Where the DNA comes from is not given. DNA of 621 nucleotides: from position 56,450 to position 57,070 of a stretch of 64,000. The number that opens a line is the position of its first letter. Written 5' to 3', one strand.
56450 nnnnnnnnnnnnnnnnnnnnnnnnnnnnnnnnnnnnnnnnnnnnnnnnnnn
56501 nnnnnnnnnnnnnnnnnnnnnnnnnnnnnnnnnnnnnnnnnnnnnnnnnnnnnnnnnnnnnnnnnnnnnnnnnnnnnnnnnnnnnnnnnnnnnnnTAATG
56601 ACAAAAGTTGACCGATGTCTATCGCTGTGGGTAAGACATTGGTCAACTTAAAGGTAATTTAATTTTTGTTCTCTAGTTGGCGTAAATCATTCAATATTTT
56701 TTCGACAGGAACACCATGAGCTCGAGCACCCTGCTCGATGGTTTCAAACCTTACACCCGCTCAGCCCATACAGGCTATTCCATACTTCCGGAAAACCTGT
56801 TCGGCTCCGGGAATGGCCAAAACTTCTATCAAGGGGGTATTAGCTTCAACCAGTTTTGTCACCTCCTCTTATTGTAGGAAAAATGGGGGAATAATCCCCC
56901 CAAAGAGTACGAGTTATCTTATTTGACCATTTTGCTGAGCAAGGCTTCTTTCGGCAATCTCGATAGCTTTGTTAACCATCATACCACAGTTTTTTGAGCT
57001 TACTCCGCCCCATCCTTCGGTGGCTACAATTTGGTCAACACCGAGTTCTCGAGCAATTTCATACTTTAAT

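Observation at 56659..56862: Unannotated minus-strand DUF1858-type redox gene with TGA at the second Cys of CxxC: candidate selenoprotein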

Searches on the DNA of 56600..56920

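Call 83: search_rna_families(source=window, start=56600, end=56920, threshold=evalue, max_evalue=10)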
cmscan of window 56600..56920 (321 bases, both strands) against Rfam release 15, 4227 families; matches with E-value up to 10: 3.
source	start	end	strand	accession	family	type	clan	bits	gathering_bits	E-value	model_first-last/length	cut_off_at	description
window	56600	56745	-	RF04128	MIR8562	Gene; miRNA;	-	25.2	211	0.0096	1-151/242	3'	MIR8562 microRNA precursor family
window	56885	56908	+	RF01785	blv_FSE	Cis-reg; frameshift_element;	-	14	34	5.3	1-27/27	no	ribosomal frameshift site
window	56766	56804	-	RF00736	mir-320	Gene; miRNA;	-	13.2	55.5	3.3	17-56/76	no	mir-320 microRNA precursor family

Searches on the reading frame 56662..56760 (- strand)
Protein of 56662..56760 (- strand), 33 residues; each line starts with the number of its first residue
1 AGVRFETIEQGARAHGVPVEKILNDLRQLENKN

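Call 6: search_protein_families(library=pfam, proteins=[window:56662-56760:-], max_evalue=1)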
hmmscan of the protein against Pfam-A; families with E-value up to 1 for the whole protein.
seq(33 aa): 1 family
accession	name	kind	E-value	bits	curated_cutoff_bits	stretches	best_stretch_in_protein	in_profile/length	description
PF08984.16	DUF1858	-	3.7e-05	24.2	32.2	1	4-22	40-58/59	Domain of unknown function (DUF1858)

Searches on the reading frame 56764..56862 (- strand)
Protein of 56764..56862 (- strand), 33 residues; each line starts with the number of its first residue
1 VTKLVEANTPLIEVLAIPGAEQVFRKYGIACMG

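Call 6: search_protein_families(library=pfam, proteins=[window:56764-56862:-], max_evalue=1)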
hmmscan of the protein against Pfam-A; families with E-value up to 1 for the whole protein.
seq(33 aa): 1 family
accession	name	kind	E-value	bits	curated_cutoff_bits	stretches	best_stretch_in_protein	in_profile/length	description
PF04405.19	ScdA_N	-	0.073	13.2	32.5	1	14-29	9-24/56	Domain of Unknown function (DUF542)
